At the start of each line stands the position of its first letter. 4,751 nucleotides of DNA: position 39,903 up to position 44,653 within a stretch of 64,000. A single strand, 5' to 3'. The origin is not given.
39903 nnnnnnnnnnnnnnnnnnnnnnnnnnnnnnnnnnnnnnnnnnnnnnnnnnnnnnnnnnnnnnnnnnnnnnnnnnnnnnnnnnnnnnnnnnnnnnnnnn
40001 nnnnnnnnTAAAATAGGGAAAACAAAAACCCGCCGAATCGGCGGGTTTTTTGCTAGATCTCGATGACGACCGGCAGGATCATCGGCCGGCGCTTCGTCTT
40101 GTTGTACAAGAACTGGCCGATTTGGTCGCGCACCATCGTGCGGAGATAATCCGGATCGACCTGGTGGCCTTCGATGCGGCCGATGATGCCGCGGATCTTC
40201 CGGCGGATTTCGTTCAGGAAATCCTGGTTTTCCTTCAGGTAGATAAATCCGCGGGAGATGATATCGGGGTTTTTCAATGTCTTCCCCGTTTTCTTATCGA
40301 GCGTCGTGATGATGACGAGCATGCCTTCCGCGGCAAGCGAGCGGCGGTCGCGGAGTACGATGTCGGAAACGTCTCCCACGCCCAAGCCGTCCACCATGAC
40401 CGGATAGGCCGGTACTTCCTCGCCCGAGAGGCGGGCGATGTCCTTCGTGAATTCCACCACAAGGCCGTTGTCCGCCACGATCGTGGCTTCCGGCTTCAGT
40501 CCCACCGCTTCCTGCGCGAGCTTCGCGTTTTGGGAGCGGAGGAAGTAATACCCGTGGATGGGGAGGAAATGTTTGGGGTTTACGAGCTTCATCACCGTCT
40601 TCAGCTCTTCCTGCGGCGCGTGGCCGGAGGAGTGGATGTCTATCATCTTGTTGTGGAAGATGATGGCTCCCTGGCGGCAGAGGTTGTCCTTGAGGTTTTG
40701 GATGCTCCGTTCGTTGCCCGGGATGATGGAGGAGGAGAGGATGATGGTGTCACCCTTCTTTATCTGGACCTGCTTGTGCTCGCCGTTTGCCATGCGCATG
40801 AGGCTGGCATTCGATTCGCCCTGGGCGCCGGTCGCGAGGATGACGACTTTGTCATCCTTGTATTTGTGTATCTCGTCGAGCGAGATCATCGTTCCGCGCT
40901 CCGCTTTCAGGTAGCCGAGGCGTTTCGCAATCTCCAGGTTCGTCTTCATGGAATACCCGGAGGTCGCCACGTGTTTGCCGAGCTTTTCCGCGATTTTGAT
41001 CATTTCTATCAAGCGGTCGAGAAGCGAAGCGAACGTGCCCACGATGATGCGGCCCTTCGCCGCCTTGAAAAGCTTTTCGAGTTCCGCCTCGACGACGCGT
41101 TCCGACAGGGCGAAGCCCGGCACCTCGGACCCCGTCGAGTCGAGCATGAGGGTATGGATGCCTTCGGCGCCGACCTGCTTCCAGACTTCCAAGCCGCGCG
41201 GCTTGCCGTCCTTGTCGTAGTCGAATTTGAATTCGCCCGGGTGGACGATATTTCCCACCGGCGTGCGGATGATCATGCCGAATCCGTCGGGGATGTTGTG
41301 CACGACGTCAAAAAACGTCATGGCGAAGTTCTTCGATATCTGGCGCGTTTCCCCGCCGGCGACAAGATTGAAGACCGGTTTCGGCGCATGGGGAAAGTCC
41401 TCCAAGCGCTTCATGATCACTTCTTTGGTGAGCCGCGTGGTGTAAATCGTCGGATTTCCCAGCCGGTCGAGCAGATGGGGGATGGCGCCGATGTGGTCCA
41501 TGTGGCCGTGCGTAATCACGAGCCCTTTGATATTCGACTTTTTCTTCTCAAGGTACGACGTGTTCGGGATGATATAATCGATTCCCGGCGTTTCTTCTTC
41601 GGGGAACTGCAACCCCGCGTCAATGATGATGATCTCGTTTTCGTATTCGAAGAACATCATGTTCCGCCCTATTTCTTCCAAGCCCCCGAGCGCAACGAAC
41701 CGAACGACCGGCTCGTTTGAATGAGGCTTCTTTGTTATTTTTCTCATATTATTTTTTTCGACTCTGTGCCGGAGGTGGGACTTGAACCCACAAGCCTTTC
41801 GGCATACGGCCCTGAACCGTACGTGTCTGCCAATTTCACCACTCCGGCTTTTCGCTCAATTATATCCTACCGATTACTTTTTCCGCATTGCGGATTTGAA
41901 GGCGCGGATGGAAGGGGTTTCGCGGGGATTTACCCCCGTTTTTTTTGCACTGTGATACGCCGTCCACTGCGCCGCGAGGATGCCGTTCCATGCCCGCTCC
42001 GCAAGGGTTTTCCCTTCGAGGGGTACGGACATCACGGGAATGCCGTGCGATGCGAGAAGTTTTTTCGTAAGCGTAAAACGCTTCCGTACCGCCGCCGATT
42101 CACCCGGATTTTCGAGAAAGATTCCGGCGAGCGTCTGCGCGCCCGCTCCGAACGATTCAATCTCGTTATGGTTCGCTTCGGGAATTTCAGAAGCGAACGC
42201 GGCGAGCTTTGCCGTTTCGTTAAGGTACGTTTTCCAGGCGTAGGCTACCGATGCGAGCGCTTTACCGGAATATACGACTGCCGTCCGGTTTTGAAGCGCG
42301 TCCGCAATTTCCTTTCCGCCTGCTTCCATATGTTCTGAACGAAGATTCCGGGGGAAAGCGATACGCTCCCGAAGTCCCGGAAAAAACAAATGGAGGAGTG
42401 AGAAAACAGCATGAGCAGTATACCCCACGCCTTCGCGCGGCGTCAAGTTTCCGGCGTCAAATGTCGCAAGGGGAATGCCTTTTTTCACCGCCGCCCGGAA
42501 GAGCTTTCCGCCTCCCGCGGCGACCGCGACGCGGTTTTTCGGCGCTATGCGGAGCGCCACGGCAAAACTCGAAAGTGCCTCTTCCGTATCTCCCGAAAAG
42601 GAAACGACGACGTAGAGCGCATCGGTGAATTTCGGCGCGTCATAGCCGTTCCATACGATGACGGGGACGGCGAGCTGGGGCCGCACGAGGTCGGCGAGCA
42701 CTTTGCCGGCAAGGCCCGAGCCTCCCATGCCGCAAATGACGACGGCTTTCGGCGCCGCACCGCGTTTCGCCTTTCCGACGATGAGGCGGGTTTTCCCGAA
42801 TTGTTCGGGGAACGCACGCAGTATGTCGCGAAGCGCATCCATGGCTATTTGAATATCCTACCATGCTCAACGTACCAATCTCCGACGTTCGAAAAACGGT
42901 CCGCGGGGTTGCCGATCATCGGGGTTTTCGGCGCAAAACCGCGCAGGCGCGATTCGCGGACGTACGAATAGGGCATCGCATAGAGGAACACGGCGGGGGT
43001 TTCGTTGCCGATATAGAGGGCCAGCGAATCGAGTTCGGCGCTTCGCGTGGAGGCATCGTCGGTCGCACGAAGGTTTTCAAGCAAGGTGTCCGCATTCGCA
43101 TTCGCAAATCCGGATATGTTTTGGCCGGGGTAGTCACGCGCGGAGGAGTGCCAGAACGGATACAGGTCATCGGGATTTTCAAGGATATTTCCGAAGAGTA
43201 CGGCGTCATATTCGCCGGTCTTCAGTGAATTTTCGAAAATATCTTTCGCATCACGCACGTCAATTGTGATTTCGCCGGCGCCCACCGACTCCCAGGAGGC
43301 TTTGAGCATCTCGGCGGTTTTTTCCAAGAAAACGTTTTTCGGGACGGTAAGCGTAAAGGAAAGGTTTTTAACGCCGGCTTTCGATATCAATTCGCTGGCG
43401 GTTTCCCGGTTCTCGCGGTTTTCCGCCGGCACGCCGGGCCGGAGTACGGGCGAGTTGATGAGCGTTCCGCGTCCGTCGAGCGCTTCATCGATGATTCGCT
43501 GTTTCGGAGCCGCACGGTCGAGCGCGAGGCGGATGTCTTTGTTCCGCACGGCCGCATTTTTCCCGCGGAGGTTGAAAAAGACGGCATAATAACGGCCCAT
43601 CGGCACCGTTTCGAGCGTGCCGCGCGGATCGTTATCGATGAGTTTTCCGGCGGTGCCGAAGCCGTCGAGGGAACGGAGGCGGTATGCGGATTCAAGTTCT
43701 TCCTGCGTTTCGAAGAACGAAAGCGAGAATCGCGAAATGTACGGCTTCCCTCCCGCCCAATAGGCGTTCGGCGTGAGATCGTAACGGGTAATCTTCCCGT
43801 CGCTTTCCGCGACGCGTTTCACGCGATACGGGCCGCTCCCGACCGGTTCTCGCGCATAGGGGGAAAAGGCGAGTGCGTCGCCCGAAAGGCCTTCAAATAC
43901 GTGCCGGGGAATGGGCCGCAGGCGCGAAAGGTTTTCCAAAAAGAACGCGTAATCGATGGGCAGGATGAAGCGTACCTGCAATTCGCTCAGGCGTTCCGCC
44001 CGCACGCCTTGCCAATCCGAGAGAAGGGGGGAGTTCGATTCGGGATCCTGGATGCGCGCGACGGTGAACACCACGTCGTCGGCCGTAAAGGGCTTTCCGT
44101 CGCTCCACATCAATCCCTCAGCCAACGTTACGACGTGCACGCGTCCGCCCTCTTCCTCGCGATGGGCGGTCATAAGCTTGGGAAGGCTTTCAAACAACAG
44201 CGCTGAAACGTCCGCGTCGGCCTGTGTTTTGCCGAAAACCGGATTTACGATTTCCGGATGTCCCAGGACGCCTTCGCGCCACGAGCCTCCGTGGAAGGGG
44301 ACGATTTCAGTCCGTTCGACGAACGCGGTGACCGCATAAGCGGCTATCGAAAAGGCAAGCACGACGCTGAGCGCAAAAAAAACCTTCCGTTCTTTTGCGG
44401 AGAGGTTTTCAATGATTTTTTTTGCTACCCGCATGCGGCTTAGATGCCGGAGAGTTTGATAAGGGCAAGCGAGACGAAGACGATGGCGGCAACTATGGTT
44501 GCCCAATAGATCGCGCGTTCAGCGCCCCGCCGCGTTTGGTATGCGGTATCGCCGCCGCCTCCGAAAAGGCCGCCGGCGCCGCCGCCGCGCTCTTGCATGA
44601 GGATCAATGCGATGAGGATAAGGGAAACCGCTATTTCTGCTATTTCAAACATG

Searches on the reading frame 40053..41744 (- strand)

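Call 59: search_protein_families(library=pfam, proteins=[window:40053-41744:-], max_evalue=0.00001)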
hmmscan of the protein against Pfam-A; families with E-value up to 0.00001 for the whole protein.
window:40053-41744:- (563 aa): 5 families
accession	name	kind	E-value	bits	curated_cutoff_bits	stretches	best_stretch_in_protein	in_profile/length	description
PF22505.1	RNase_J_b_CASP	-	2.4e-43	147.3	27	1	230-355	1-126/126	Ribonuclease J, beta-CASP domain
PF17770.6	RNase_J_C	-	1.2e-29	103.7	23.8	1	463-563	1-102/102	Ribonuclease J C-terminal domain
PF00753.33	Lactamase_B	-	5.8e-11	43.1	22.7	1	27-120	6-92/196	Metallo-beta-lactamase superfamily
PF12706.13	Lactamase_B_2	-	1.6e-07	31.6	27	1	66-173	25-144/200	Beta-lactamase superfamily domain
PF07521.17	RMMBL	-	1.6e-07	31.6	21.6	1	368-400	9-42/63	Zn-dependent metallo-hydrolase RNA specificity domain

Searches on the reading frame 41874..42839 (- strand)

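Call 61: search_protein_families(library=pfam, proteins=[window:41874-42839:-], max_evalue=0.00001)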
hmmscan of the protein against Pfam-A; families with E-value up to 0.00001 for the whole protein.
window:41874-42839:- (321 aa): 1 family
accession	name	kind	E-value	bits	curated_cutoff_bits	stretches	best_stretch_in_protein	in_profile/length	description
PF10432.14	bact-PGI_C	-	2.4e-34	118.9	24.5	1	175-318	5-151/151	Bacterial phospho-glucose isomerase C-terminal SIS domain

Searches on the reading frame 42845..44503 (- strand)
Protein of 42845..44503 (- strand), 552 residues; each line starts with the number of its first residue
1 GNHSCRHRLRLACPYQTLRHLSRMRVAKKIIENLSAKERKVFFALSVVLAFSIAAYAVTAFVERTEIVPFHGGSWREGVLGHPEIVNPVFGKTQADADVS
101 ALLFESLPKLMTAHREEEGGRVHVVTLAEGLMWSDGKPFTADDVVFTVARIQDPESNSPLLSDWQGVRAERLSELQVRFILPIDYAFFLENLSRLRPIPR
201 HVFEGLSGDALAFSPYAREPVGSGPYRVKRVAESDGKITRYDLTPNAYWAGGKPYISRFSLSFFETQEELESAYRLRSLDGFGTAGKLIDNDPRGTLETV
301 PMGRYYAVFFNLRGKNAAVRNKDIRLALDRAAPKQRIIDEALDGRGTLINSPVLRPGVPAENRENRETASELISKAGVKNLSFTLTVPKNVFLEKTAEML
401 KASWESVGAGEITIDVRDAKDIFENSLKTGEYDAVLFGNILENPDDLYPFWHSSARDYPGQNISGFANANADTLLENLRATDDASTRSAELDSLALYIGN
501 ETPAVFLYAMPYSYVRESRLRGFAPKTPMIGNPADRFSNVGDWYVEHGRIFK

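Call 61: search_protein_families(library=pfam, proteins=[window:42845-44503:-], max_evalue=0.00001)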
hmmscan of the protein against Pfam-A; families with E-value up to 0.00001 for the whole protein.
window:42845-44503:- (552 aa): 1 family
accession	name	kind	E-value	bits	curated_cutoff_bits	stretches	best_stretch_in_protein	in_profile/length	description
PF00496.27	SBP_bac_5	-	4.3e-48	164.7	32.4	1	108-453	4-360/368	Bacterial extracellular solute-binding proteins, family 5 Middle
